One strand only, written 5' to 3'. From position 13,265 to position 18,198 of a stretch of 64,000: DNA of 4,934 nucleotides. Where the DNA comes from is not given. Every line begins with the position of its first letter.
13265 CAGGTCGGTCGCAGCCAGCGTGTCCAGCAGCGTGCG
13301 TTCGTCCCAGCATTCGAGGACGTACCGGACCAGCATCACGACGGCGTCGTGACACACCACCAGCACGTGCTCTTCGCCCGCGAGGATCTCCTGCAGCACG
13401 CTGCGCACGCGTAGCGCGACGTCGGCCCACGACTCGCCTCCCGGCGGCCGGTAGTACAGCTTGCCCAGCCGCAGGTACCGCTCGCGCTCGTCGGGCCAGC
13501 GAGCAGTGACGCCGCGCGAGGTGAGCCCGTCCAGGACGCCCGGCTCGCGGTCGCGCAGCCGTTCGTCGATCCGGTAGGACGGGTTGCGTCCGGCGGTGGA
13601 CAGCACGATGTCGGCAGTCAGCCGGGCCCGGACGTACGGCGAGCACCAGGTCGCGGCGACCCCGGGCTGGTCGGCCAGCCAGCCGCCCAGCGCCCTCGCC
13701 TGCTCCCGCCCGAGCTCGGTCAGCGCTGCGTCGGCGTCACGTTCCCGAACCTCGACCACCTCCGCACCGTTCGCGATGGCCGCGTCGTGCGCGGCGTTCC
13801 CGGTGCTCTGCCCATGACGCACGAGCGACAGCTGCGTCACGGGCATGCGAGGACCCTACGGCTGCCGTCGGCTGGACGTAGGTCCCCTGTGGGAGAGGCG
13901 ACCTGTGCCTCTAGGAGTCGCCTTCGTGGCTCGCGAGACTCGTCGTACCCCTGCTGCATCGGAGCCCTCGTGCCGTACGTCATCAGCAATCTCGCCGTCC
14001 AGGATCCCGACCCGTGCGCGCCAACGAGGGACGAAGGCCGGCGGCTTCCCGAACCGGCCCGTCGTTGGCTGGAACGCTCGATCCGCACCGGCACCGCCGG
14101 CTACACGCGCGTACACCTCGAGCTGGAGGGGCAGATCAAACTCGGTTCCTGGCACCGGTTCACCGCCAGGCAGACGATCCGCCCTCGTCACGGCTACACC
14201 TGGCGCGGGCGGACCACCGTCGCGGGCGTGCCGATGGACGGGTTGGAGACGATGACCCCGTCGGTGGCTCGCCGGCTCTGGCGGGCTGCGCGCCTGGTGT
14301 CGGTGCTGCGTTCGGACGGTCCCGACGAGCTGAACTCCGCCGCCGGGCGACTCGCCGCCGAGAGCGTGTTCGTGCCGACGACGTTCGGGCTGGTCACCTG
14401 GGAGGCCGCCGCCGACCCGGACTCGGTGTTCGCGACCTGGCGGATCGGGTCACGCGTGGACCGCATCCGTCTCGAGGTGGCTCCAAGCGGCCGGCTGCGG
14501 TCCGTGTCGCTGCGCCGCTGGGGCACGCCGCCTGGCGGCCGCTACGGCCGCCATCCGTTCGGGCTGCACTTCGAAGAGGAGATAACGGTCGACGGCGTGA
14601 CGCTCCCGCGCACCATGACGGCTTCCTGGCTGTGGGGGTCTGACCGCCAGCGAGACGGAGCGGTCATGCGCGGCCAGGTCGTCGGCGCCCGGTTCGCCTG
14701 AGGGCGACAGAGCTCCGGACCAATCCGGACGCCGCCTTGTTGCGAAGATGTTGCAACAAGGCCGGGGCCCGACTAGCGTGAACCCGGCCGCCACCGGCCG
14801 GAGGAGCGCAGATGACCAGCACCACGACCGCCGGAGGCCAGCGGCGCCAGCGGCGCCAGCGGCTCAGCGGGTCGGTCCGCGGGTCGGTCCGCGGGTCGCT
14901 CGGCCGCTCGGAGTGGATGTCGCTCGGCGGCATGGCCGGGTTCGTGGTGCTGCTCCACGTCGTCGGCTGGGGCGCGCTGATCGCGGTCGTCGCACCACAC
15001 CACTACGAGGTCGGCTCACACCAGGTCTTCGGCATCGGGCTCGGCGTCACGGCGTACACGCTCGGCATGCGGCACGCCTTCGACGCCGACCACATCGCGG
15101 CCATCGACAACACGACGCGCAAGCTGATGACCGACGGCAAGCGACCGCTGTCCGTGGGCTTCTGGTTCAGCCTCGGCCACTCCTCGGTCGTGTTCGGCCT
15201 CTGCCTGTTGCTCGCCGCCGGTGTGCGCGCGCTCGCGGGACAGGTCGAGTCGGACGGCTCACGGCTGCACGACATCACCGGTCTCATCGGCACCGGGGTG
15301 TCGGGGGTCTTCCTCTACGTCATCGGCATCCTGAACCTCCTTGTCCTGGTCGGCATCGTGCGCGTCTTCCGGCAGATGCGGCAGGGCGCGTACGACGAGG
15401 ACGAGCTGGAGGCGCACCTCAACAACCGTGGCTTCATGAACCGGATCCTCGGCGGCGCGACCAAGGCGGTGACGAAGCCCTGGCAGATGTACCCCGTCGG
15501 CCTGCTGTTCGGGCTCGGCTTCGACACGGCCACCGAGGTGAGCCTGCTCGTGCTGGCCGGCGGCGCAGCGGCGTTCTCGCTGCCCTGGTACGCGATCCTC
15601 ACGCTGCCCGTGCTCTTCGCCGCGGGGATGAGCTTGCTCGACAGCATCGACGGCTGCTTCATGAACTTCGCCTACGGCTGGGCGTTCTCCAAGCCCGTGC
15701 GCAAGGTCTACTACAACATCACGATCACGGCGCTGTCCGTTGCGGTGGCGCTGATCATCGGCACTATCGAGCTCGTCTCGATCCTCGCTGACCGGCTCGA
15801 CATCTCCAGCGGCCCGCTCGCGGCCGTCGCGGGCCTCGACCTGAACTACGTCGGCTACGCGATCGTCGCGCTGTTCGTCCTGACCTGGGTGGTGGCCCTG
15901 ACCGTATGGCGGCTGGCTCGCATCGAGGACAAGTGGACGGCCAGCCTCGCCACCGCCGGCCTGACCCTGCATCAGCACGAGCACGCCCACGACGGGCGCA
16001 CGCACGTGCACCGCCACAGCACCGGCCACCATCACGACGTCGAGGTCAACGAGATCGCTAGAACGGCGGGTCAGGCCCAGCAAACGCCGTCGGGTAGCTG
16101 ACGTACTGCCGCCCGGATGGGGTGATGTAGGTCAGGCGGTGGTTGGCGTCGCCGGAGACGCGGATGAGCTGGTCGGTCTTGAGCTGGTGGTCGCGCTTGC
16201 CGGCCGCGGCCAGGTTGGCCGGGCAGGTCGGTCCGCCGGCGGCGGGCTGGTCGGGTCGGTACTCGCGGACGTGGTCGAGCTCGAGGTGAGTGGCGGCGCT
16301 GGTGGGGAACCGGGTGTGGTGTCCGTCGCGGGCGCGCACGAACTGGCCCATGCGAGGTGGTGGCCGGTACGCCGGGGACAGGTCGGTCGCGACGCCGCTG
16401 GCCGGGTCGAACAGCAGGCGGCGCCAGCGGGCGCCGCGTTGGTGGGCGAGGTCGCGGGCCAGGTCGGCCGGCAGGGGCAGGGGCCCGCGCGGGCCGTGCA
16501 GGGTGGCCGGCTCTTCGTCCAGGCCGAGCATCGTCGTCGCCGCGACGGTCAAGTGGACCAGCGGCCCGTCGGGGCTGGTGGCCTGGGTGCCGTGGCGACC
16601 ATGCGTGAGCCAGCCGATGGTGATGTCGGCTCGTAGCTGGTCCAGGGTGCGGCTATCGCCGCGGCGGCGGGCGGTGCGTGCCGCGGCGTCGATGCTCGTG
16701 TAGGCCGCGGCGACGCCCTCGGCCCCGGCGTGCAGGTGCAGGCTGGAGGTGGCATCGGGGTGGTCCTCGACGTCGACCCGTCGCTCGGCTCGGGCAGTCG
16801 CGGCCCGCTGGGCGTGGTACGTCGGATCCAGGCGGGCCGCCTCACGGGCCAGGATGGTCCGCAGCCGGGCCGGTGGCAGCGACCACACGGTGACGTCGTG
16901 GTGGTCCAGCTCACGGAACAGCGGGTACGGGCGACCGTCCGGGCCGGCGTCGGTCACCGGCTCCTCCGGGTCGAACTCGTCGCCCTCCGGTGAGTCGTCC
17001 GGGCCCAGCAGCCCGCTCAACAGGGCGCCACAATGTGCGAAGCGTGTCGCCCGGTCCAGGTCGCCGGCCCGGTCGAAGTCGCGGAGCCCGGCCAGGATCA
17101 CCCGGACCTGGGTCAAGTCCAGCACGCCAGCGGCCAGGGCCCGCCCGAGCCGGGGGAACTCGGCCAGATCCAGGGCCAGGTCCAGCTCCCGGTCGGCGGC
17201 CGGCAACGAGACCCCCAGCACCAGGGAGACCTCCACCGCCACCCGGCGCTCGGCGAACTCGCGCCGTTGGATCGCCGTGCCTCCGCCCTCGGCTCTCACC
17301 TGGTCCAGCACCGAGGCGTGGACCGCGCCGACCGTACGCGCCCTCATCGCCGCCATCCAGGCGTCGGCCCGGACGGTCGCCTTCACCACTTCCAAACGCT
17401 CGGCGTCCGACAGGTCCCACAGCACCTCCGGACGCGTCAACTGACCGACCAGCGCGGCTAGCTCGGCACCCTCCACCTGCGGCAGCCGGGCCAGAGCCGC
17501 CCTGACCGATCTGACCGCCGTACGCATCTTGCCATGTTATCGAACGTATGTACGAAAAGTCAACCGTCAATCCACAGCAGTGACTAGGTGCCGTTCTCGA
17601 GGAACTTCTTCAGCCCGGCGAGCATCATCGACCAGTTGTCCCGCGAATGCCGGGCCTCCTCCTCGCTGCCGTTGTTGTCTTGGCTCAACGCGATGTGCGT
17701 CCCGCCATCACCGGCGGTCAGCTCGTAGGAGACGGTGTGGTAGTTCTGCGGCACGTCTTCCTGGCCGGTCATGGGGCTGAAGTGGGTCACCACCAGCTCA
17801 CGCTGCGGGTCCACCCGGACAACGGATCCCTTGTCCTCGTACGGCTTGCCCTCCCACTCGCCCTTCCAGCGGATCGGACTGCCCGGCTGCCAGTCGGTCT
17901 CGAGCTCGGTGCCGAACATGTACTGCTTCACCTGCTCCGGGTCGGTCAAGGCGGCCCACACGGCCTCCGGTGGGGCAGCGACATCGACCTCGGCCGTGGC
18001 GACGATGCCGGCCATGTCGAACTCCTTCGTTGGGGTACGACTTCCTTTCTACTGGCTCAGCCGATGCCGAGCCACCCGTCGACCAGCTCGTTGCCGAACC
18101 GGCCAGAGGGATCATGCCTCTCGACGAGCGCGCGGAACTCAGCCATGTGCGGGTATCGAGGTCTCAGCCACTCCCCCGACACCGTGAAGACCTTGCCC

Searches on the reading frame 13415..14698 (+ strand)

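Call 76: search_protein_families(library=pfam, proteins=[window:13415-14698:+], max_evalue=0.0001)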
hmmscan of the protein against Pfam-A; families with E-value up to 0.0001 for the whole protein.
window:13415-14698:+ (428 aa): 2 families
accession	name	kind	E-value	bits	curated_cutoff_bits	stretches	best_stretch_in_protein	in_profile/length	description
PF20181.5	DUF6544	-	1.4e-30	106.7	25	1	205-408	5-212/221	Family of unknown function (DUF6544)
PF21900.3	DUF6920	-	4.6e-26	92.2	27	1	210-410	2-208/222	Family of unknown function (DUF6920)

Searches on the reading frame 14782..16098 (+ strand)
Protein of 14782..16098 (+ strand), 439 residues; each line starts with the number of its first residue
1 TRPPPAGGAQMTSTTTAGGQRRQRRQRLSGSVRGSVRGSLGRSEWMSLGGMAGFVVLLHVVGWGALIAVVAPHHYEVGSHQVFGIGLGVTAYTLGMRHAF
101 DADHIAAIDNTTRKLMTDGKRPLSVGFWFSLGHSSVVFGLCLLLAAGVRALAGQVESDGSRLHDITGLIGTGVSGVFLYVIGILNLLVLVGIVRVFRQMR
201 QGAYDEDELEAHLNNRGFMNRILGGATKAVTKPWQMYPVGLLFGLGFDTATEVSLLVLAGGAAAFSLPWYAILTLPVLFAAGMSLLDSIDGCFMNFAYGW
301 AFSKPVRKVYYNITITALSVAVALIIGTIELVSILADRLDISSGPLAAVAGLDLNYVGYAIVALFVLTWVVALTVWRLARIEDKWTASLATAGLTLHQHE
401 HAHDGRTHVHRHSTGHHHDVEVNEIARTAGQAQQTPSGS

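Call 76: search_protein_families(library=pfam, proteins=[window:14782-16098:+], max_evalue=0.0001)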
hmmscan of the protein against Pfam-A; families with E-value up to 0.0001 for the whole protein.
window:14782-16098:+ (439 aa): 1 family
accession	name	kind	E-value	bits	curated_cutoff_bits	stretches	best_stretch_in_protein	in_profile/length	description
PF03824.22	NicO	-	6.1e-100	334.7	27.7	1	85-374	2-286/287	High-affinity nickel-transport protein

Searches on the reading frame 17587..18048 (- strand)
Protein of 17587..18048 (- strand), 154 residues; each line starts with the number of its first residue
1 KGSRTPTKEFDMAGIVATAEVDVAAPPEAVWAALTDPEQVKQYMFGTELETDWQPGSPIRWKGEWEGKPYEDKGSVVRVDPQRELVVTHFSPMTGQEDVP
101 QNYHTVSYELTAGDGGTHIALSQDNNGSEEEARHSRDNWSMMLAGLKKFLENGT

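Call 76: search_protein_families(library=pfam, proteins=[window:17587-18048:-], max_evalue=0.0001)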
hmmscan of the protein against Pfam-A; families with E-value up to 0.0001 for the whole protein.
window:17587-18048:- (154 aa): 2 families
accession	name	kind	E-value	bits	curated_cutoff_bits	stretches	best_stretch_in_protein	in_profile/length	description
PF08327.17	AHSA1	-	6.8e-26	91.4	22.1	1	24-151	1-125/125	Activator of Hsp90 ATPase homolog 1-like protein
PF10604.15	Polyketide_cyc2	-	1.1e-07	32.6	27.4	1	17-121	4-104/142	Polyketide cyclase / dehydrase and lipid transport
